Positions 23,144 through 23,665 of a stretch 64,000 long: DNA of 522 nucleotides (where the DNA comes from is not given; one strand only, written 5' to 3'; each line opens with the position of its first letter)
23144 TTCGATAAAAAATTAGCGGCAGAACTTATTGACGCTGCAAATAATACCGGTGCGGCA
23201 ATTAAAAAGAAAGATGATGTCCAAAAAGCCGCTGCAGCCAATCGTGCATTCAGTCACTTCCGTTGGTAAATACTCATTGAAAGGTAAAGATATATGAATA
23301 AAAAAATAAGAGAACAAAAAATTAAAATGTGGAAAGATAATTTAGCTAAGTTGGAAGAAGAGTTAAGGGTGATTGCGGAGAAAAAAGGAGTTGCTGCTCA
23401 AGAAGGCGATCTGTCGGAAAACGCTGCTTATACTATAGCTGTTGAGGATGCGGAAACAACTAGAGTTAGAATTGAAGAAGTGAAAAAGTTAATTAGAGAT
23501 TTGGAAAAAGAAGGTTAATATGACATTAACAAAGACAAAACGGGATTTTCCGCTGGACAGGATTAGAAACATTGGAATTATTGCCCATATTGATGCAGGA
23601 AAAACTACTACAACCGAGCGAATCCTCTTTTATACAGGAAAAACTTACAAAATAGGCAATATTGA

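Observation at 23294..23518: GreA N-terminal-domain-only mini protein inserted between rpsG and fusA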

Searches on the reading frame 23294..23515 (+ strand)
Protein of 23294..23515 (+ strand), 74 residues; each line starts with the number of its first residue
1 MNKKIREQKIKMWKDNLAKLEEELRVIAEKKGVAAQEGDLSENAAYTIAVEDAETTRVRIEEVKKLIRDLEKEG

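Call 3: search_protein_families(library=pfam, proteins=[window:23294-23515:+], max_evalue=10)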
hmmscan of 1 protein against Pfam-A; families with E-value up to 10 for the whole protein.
window:23294-23515:+ (74 aa): 3 families
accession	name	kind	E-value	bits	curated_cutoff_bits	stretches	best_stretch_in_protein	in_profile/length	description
PF03449.20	GreA_GreB_N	-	1.1e-07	32.4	24.5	1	8-69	6-68/71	Transcription elongation factor, N-terminal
PF03642.18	MAP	-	0.065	14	24.3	1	26-61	38-73/88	MAP domain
PF13863.11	DUF4200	-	1.4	9.8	29.7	1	5-71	24-90/119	Domain of unknown function (DUF4200)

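Call 4: search_protein_families(library=ncbifam, proteins=[window:23294-23515:+], max_evalue=10)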
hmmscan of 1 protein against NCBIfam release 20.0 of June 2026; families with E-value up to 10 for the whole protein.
window:23294-23515:+ (74 aa): 10 families
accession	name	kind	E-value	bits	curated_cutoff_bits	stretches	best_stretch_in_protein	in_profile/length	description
TIGR01462.1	greA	subfamily_domain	2.5e-08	34.1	139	1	7-68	4-66/151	transcription elongation factor GreA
NF001263.0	PRK00226.1-4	equivalog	5.3e-07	29.6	145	1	6-69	10-74/160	transcription elongation factor GreA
NF001261.0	PRK00226.1-2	equivalog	7.7e-06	25.9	167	1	9-68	10-70/157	transcription elongation factor GreA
NF001262.0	PRK00226.1-3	equivalog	1.1e-05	25.3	161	1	11-69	15-73/165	transcription elongation factor GreA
NF001264.0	PRK00226.1-5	equivalog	0.00043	20.1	180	1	11-65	12-67/158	transcription elongation factor GreA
NF003653.0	PRK05287.1-1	equivalog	0.014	14.7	335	1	2-66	149-214/250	cell division protein ZapD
NF002506.1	PRK01885.1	equivalog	0.015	15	188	1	5-52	5-53/156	transcription elongation factor GreB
NF005107.0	PRK06545.1-5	equivalog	0.015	14.3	414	1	29-68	127-165/367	prephenate dehydrogenase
TIGR01461.1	greB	equivalog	0.04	13.6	171.05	1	9-52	9-53/156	transcription elongation factor GreB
NF041457.1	reg_protDegQ_Bacil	equivalog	0.67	10.1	80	1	57-73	3-19/46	degradation enzyme regulation protein DegQ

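Call 6: find_homologous_proteins(query=window:23294-23515:+, max_evalue=0.001)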
Query window:23294-23515:+ (74 aa): 324 proteins with E <= 0.001 among 325 candidates; the best 120 are listed.
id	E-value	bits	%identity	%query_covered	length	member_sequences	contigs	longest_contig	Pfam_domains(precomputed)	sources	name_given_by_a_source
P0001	1.5e-36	140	100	100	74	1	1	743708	PF03449.21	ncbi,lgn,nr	ncbi:MAG: hypothetical protein PHE48_00955 [Candidatus Daviesbacteria bacterium]|nr:hypothetical pro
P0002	1.1e-32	128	94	96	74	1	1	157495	PF03449.21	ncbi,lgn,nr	ncbi:MAG: hypothetical protein PHV63_00170 [Candidatus Daviesbacteria bacterium]|nr:hypothetical pro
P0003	3.6e-32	127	88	100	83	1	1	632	PF03449.21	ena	-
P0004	4.4e-30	120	83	97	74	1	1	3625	PF03449.21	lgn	-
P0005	9.9e-30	119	82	97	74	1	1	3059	PF03449.21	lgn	-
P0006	1.0e-29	119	85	96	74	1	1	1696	PF03449.21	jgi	-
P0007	1.0e-29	119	85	99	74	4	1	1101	PF03449.21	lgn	-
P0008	1.8e-29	118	81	99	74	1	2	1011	PF03449.21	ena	-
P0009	2.0e-29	118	83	96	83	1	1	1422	PF03449.21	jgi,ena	-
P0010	3.4e-29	117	83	97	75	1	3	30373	PF03449.21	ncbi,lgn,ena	-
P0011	3.4e-29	117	83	97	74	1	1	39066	PF03449.21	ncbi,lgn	-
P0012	6.0e-29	116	77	100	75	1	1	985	PF03449.21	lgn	-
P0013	7.0e-29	116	78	97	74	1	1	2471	PF03449.21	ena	-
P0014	8.3e-29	116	81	97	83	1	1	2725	PF03449.21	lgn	-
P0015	8.3e-29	116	80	96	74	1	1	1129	PF03449.21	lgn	-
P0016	1.0e-28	116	79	97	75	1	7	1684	PF03449.21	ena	-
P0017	1.1e-28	116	80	96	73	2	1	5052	PF03449.21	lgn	-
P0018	1.7e-28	115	78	100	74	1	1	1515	PF03449.21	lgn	-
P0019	1.9e-28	115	82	97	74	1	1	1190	PF03449.21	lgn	-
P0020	2.1e-28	115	81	97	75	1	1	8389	PF03449.21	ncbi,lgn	-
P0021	2.7e-28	114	78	99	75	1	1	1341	PF03449.21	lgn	-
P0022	2.8e-28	114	81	97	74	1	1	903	PF03449.21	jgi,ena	-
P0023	3.0e-28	114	79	99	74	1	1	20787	PF03449.21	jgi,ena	-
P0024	3.2e-28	114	78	99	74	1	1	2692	PF03449.21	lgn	-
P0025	3.4e-28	114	78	97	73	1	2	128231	PF03449.21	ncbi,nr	ncbi:hypothetical protein HYT74_00620 [Candidatus Daviesbacteria bacterium]|nr:hypothetical protein 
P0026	4.0e-28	114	78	97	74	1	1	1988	PF03449.21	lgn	-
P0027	4.1e-28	114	79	97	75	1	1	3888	PF03449.21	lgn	-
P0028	4.4e-28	114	79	96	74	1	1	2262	PF03449.21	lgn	-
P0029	4.5e-28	114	82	96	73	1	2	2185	PF03449.21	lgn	-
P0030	4.7e-28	114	76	97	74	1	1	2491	PF03449.21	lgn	-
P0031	4.9e-28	114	80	96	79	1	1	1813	PF03449.21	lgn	-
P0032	5.9e-28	113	78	97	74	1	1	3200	PF03449.21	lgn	-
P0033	6.6e-28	113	81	97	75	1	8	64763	PF03449.21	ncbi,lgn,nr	ncbi:hypothetical protein HY384_00980 [Candidatus Daviesbacteria bacterium]|nr:hypothetical protein 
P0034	7.6e-28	113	77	100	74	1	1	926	PF03449.21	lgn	-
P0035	7.7e-28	113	79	96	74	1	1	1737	PF03449.21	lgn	-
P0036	8.3e-28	113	78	97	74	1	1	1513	PF03449.21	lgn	-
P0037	8.7e-28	113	83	95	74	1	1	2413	PF03449.21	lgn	-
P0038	9.3e-28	113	81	97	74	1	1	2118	PF03449.21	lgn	-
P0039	9.5e-28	113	79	96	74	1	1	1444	PF03449.21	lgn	-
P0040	1.1e-27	112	78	97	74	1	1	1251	PF03449.21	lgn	-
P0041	1.4e-27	112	76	97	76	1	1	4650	PF03449.21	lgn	-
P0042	1.9e-27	112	78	97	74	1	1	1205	PF03449.21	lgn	-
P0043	2.0e-27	112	76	96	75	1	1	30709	PF03449.21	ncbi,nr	ncbi:hypothetical protein HYS95_02885 [Candidatus Daviesbacteria bacterium]|nr:hypothetical protein 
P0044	2.2e-27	112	75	97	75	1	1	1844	PF03449.21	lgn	-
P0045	2.2e-27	112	77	96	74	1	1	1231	PF03449.21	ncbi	-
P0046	2.2e-27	112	80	96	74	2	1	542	PF03449.21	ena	-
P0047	2.4e-27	111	79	97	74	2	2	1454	PF03449.21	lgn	-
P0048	2.6e-27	111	77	96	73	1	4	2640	PF03449.21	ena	-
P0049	3.7e-27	111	79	97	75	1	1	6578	PF03449.21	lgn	-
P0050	3.8e-27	111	79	97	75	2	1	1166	PF03449.21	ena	-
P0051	3.8e-27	111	79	96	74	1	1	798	PF03449.21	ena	-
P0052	4.6e-27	111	80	96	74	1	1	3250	PF03449.21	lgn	-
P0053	4.7e-27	110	77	99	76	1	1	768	PF03449.21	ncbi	-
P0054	5.1e-27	110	76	97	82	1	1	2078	PF03449.21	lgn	-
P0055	5.4e-27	110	79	96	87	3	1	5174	PF03449.21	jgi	-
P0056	6.2e-27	110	75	99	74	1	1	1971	PF03449.21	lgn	-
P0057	8.0e-27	110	74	97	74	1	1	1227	PF03449.21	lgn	-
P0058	8.6e-27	110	76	96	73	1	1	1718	PF03449.21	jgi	-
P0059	9.6e-27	110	78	97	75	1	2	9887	PF03449.21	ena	-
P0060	9.7e-27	110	77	96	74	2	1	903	PF03449.21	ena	-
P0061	9.9e-27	109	77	96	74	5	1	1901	PF03449.21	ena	-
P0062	1.0e-26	109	75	97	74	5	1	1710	PF03449.21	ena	-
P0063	1.1e-26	109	76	96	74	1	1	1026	PF03449.21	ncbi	-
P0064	1.2e-26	109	77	96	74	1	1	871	PF03449.21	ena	-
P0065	1.2e-26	109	77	96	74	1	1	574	PF03449.21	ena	-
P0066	1.3e-26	109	75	96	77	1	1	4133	PF03449.21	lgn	-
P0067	1.3e-26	109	75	97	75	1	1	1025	PF03449.21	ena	-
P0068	1.3e-26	109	75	96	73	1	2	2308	PF03449.21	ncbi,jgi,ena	-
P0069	1.3e-26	109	76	97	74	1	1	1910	PF03449.21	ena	-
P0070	1.4e-26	109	75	97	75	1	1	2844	PF03449.21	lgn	-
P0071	1.4e-26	109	77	96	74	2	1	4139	PF03449.21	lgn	-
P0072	1.7e-26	109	76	96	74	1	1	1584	PF03449.21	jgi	jgi:transcription elongation GreA/GreB family factor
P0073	1.9e-26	109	74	97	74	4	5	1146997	PF03449.21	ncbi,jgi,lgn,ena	jgi:transcription elongation GreA/GreB family factor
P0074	2.0e-26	109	74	99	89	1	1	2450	PF03449.21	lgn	-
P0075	2.1e-26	108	76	96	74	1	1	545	PF03449.21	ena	-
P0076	2.2e-26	108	76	96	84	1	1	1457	PF03449.21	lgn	-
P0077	2.3e-26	108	74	97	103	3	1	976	PF03449.21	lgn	-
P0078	2.4e-26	108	78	97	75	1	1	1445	PF03449.21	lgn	-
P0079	2.4e-26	108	75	97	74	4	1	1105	PF03449.21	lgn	-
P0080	2.4e-26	108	81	91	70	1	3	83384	PF03449.21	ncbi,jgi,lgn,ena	-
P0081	2.6e-26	108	78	97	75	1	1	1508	PF03449.21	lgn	-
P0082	2.9e-26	108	77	99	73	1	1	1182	PF03449.21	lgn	-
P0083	3.2e-26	108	76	96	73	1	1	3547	PF03449.21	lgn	-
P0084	3.5e-26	108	76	97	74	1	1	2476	PF03449.21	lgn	-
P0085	3.9e-26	108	77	96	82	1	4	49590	PF03449.21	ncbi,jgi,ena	-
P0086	4.3e-26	107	77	95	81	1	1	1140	PF03449.21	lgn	-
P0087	5.2e-26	107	77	96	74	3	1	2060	PF03449.21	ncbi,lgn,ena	-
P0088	5.6e-26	107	74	97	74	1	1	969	PF03449.21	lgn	-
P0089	5.6e-26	107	72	96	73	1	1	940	PF03449.21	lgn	-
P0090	5.6e-26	107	74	97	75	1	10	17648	PF03449.21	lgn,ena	-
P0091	5.9e-26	107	76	96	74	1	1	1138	PF03449.21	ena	-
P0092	6.2e-26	107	73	100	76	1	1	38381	PF03449.21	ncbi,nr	ncbi:hypothetical protein HYU95_02160 [Candidatus Daviesbacteria bacterium]|nr:hypothetical protein 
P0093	6.3e-26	107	76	96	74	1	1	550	PF03449.21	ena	-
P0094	6.3e-26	107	74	100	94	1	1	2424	PF03449.21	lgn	-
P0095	6.4e-26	107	78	99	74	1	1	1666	PF03449.21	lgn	-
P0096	7.1e-26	107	75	96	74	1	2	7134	PF03449.21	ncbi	-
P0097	7.8e-26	107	73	96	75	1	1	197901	PF03449.21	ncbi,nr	ncbi:MAG: hypothetical protein Q7R82_01895 [Candidatus Daviesbacteria bacterium]|nr:hypothetical pro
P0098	7.9e-26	107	73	96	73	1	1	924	PF03449.21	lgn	-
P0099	7.9e-26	107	74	97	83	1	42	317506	PF03449.21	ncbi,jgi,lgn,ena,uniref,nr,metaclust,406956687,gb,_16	ncbi:MAG: hypothetical protein ACD_38C00165G0017 [uncultured bacterium]|uniref:Transcription elongat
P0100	8.2e-26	107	76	96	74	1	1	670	PF03449.21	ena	-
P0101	8.8e-26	107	75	96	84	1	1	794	PF03449.21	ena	-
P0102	8.8e-26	106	75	96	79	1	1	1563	PF03449.21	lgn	-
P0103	9.4e-26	106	74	97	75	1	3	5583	PF03449.21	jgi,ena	-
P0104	9.4e-26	106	75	96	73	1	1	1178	PF03449.21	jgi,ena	-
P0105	1.0e-25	106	76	96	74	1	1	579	PF03449.21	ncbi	-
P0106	1.0e-25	106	72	97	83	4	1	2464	PF03449.21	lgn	-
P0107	1.1e-25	106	73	96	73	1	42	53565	PF03449.21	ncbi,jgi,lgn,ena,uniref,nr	ncbi:hypothetical protein A3B42_01825 [Candidatus Daviesbacteria bacterium RIFCSPLOWO2_01_FULL_38_10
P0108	1.2e-25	106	77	96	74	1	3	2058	PF03449.21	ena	-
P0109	1.4e-25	106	72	100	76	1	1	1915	PF03449.21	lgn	-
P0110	1.5e-25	106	75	97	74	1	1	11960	PF03449.21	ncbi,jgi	-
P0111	1.5e-25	106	75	96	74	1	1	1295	PF03449.21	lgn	-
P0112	1.9e-25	105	74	97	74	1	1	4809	PF03449.21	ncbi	-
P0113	2.1e-25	105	75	97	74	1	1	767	PF03449.21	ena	-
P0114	2.4e-25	105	73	96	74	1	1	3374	PF03449.21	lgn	-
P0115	2.8e-25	105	72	96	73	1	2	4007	PF03449.21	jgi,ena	-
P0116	3.2e-25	105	72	100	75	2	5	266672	PF03449.21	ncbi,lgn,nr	ncbi:hypothetical protein HY383_01145 [Candidatus Daviesbacteria bacterium]|nr:hypothetical protein 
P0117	3.9e-25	104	73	96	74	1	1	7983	PF03449.21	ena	-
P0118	4.0e-25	104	75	96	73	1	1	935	PF03449.21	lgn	-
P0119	4.1e-25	104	75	97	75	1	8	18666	PF03449.21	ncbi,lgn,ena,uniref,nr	ncbi:hypothetical protein A3I48_04035 [Candidatus Daviesbacteria bacterium RIFCSPLOWO2_02_FULL_36_7]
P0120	4.9e-25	104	72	97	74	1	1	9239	PF03449.21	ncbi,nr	ncbi:hypothetical protein KKE03_00635 [Patescibacteria group bacterium]|nr:hypothetical protein [Pat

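Call 13: find_encoding_contigs(protein=P0073, flank=6000, max_places=4)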
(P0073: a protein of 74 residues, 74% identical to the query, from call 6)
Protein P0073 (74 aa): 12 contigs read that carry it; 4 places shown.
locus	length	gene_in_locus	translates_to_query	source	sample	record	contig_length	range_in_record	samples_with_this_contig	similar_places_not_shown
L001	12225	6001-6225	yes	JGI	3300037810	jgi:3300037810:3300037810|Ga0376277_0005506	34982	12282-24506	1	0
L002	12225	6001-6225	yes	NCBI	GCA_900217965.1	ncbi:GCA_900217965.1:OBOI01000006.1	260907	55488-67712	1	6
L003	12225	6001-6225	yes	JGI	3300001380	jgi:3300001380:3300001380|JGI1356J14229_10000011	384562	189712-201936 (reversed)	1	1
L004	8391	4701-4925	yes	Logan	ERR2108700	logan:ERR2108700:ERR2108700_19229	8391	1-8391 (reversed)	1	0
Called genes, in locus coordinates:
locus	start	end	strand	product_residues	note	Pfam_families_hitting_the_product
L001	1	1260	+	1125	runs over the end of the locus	PF04563:RNA_pol_Rpb2_1, PF04561:RNA_pol_Rpb2_2, PF04565:RNA_pol_Rpb2_3, PF10385:RNA_pol_Rpb2_45, PF00562:RNA_pol_Rpb2_6, PF04560:RNA_pol_Rpb2_7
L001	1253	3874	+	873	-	PF04997:RNA_pol_Rpb1_1, PF00623:RNA_pol_Rpb1_2, PF04983:RNA_pol_Rpb1_3, PF05000:RNA_pol_Rpb1_4, PF04998:RNA_pol_Rpb1_5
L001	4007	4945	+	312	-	PF04998:RNA_pol_Rpb1_5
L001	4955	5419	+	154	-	PF00164:Ribosom_S12_S23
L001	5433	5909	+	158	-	PF00177:Ribosomal_S7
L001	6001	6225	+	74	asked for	PF03449:GreA_GreB_N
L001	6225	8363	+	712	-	PF00009:GTP_EFTU, PF22042:EF-G_D2, PF03144:GTP_EFTU_D2, PF14492:EFG_III, PF16658:RF3_C, PF03764:EFG_IV, PF00679:EFG_C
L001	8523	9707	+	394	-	PF00009:GTP_EFTU, PF03144:GTP_EFTU_D2, PF03143:GTP_EFTU_D3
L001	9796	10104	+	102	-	PF00338:Ribosomal_S10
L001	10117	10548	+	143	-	PF04545:Sigma70_r4 (weak)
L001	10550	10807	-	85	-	PF11680:DUF3276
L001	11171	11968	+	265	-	PF00297:Ribosomal_L3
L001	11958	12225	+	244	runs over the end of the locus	PF00573:Ribosomal_L4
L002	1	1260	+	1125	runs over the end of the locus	PF04563:RNA_pol_Rpb2_1, PF04561:RNA_pol_Rpb2_2, PF04565:RNA_pol_Rpb2_3, PF10385:RNA_pol_Rpb2_45, PF00562:RNA_pol_Rpb2_6, PF04560:RNA_pol_Rpb2_7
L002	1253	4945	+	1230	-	PF04997:RNA_pol_Rpb1_1, PF00623:RNA_pol_Rpb1_2, PF04983:RNA_pol_Rpb1_3, PF05000:RNA_pol_Rpb1_4, PF04998:RNA_pol_Rpb1_5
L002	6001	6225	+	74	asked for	PF03449:GreA_GreB_N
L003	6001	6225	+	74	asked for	PF03449:GreA_GreB_N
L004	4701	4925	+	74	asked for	PF03449:GreA_GreB_N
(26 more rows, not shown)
